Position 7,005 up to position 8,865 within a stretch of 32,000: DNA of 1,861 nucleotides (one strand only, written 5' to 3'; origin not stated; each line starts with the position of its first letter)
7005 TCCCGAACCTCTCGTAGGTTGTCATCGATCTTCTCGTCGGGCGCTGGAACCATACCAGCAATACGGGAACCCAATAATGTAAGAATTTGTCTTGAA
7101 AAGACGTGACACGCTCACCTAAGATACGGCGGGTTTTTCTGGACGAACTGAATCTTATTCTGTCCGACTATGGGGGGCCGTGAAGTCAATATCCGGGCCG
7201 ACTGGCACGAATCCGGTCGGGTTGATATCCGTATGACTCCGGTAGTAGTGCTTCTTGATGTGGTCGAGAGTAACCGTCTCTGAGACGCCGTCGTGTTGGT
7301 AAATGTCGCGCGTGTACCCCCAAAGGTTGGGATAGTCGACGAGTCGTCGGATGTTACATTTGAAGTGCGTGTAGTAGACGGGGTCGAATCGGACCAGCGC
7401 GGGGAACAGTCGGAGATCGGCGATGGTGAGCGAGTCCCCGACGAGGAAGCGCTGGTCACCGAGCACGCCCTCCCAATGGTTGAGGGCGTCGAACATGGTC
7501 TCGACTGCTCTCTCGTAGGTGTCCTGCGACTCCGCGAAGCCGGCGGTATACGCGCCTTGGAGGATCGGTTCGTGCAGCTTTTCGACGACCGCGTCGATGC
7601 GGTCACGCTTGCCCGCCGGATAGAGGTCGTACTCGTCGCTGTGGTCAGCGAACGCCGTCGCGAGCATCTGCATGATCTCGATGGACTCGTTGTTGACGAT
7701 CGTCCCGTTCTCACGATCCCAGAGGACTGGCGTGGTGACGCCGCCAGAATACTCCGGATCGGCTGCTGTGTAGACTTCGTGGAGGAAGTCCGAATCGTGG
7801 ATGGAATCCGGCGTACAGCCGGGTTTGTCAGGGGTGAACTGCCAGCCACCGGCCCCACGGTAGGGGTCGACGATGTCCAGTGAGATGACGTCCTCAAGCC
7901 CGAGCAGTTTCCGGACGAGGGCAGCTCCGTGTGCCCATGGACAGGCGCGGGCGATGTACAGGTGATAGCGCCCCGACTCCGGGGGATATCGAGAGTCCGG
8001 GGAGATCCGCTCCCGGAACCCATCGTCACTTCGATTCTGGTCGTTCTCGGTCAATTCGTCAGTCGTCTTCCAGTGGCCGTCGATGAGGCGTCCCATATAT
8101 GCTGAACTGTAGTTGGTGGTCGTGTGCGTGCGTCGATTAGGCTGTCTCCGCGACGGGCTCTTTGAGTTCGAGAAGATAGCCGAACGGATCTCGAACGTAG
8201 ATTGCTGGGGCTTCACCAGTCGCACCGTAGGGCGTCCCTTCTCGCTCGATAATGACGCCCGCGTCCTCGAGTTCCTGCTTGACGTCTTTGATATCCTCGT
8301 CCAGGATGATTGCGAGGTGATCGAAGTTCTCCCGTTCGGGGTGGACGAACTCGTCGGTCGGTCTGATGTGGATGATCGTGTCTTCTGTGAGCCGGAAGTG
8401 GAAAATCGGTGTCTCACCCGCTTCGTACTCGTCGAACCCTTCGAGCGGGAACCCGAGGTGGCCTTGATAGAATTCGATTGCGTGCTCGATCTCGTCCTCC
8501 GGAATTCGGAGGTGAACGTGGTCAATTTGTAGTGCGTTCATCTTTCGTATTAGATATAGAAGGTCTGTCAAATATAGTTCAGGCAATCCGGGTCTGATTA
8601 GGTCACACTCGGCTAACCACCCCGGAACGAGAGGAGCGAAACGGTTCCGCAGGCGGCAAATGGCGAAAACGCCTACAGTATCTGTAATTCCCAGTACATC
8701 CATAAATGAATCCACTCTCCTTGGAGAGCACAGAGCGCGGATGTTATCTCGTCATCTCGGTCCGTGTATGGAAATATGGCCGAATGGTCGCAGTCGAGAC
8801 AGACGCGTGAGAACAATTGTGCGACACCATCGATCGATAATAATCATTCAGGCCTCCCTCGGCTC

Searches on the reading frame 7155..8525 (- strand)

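Call 60: search_protein_families(library=pfam, proteins=[window:7155-8525:-], max_evalue=0.001)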
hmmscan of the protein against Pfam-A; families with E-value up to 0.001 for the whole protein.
window:7155-8525:- (456 aa): 4 families
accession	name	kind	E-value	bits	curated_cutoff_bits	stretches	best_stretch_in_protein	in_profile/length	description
PF13410.11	GST_C_2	-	3e-17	62.9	24.9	1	334-406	1-68/69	Glutathione S-transferase, C-terminal domain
PF13409.12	GST_N_2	-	3.6e-10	40.7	25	1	194-290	1-69/70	Glutathione S-transferase, N-terminal domain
PF00043.30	GST_C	-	7.8e-08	32.9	20.7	1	323-409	10-90/93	Glutathione S-transferase, C-terminal domain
PF14497.11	GST_C_3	-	1.4e-06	28.9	21.6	1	318-414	4-97/104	Glutathione S-transferase, C-terminal domain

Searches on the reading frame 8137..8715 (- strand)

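Call 60: search_protein_families(library=pfam, proteins=[window:8137-8715:-], max_evalue=0.001)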
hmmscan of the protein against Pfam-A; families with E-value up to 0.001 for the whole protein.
window:8137-8715:- (192 aa): 1 family
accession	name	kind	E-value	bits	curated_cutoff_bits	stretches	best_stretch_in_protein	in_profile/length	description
PF00903.31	Glyoxalase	-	1.8e-10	41.7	20.6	1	68-184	4-121/121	Glyoxalase/Bleomycin resistance protein/Dioxygenase superfamily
